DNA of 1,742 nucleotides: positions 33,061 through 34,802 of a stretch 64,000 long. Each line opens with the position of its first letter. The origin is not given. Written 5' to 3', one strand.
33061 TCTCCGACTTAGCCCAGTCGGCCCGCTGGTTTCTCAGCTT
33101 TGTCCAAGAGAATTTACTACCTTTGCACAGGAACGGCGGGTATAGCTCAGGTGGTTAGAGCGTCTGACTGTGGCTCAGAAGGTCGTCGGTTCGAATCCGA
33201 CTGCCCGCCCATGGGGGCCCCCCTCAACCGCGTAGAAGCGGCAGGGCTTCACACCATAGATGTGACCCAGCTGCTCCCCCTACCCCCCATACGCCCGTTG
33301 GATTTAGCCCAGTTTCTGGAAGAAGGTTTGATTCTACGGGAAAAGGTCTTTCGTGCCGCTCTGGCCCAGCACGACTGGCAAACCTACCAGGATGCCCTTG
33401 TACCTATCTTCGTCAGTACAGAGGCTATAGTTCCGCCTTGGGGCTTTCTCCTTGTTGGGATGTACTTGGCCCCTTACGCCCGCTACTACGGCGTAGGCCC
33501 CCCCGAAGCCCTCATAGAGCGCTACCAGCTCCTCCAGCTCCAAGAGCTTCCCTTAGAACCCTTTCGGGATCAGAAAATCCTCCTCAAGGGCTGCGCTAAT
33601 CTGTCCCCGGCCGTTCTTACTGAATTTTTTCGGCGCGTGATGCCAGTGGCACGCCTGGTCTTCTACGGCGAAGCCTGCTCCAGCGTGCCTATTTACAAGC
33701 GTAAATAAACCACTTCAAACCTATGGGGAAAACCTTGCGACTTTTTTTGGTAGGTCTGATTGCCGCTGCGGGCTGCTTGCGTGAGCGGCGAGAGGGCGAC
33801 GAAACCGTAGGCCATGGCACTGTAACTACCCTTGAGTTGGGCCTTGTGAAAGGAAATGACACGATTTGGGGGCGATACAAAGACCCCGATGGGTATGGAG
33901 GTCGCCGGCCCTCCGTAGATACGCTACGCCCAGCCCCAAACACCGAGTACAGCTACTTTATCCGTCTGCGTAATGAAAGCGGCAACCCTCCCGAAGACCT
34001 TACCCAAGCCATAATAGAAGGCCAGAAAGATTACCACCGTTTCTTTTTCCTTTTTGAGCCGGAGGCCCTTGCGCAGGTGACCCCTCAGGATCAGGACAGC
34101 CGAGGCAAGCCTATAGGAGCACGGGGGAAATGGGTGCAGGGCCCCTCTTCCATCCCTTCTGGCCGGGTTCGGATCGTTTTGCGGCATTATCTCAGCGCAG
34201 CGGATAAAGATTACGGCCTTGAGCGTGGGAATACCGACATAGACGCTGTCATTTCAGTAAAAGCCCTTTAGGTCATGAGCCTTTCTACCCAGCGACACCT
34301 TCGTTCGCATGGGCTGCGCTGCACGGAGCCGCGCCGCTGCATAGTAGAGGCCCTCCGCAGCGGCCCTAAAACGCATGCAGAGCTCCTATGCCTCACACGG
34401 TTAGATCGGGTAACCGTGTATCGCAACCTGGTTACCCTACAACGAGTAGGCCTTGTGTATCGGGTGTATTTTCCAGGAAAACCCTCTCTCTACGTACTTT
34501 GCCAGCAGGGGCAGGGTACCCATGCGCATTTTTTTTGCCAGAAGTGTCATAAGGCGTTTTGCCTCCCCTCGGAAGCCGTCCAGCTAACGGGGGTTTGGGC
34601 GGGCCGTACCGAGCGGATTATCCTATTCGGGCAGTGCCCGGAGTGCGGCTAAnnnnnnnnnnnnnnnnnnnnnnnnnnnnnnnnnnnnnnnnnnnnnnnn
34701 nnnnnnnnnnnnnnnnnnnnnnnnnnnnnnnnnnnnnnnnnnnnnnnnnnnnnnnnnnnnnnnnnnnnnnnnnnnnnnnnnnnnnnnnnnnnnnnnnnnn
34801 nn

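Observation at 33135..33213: tRNA-His embedded with zero spacing inside a protein-coding operon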

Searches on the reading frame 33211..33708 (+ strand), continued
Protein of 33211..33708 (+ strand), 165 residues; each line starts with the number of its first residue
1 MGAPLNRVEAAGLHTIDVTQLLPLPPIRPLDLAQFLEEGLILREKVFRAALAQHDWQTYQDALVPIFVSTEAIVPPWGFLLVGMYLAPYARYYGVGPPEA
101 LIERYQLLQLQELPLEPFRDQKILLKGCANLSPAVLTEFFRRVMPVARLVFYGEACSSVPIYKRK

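Call 74: fold_search(model_id=the predicted structure, library=pdb)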
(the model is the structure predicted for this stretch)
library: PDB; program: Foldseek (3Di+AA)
matches with E <= 10: 473; with E <= 0.001: 0
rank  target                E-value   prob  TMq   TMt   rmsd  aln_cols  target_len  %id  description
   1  3n1c_A                6.7e-02  0.41  0.27  0.16  11.5       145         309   13  Crystal structure of the phosphofructokinase-2 from Escherichia coli in complex with fructose-6-phosphate (released 2010-12-08)
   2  8ykc_A                9.0e-02  0.09  0.17  0.15  17.8       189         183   12  Crystal structure of adenosylcobinamide kinase / adenosylcobinamide phosphate guanylyltransferase complexed with GDP (released 2025-01-01)
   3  2jg5_A                1.0e-01  0.38  0.26  0.16  10.8       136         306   14  CRYSTAL STRUCTURE OF A PUTATIVE PHOSPHOFRUCTOKINASE FROM STAPHYLOCOCCUS AUREUS (released 2007-02-27)
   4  7pq3_BBB              1.1e-01  0.13  0.21  0.15  15.1       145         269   13  Crystal Structure of the Ring Nuclease 0811 from Sulfolobus islandicus (Sis0811) in complex with its post-catalytic  (released 2021-11-24)
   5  8yes_B                1.2e-01  0.09  0.18  0.17  16.6       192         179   15  Crystal structure of adenosylcobinamide kinase / adenosylcobinamide phosphate guanylyltransferase complexed with adeno (released 2025-01-01)
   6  2ekd_F                1.9e-01  0.07  0.15  0.15  15.1       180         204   12  Structural study of Project ID PH0250 from Pyrococcus horikoshii OT3 (released 2007-09-25)
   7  8yep_B                2.0e-01  0.08  0.18  0.17  17.7       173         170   14  Crystal structure of adenosylcobinamide kinase / adenosylcobinamide phosphate guanylyltransferase from Methylocapsa pa (released 2025-01-01)
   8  8phj_Y                2.3e-01  0.16  0.27  0.14  20.3       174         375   10  cA4-bound Cami1 in complex with 70S ribosome (released 2023-12-13)
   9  1cbu_A                2.3e-01  0.08  0.18  0.17  17.9       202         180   13  ADENOSYLCOBINAMIDE KINASE/ADENOSYLCOBINAMIDE PHOSPHATE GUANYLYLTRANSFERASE (COBU) FROM SALMONELLA TYPHIMURIUM (released 1998-12-02)
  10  8yep_A                2.7e-01  0.07  0.17  0.17  17.4       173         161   15  Crystal structure of adenosylcobinamide kinase / adenosylcobinamide phosphate guanylyltransferase from Methylocapsa pa (released 2025-01-01)
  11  6fxk_A                2.9e-01  0.13  0.21  0.08  12.4       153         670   12  Crystal Structure of full-length Human Lysyl Hydroxylase LH3 (released 2018-08-22)
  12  8ykc_B                2.9e-01  0.07  0.18  0.17  17.3       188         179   13  Crystal structure of adenosylcobinamide kinase / adenosylcobinamide phosphate guanylyltransferase complexed with GDP (released 2025-01-01)
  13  7pq3_AAA              3.1e-01  0.09  0.19  0.13  15.6       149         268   13  Crystal Structure of the Ring Nuclease 0811 from Sulfolobus islandicus (Sis0811) in complex with its post-catalytic  (released 2021-11-24)
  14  5ujw_F                3.9e-01  0.10  0.23  0.17  15.3       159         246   13  Crystal structure of triosephosphate isomerase from Francisella tularensis subsp. tularensis SCHU S4 (released 2017-02-08)
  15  4mcj_B                3.9e-01  0.08  0.19  0.21  13.8       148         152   13  Crystal structure of a putative nucleoside deoxyribosyltransferase (BDI_0649) from Parabacteroides distasonis ATCC 850 (released 2013-09-04)
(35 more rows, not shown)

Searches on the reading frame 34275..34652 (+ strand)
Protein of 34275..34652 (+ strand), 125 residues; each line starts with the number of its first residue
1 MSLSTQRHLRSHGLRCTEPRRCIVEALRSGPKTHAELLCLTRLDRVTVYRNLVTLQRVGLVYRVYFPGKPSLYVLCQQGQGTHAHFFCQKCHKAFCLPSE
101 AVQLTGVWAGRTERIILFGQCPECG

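Call 4: search_protein_families(library=pfam, proteins=[window:34275-34652:+], max_evalue=0.01)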
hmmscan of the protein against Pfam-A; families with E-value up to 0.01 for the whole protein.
window:34275-34652:+ (125 aa): 4 families
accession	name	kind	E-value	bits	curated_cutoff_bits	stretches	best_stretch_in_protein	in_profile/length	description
PF01475.25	FUR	-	6.2e-11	42.9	23.1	1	12-94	2-90/121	Ferric uptake regulator family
PF25213.1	HVO_A0261_N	-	3.2e-05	24.2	35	1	19-80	12-68/86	HVO_A0261 N-terminal domain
PF01022.26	HTH_5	-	0.0018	18.5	22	1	20-62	4-46/47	Bacterial regulatory protein, arsR family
PF01978.25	TrmB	-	0.005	17.1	25.6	1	27-74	18-63/68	Sugar-specific transcriptional regulator TrmB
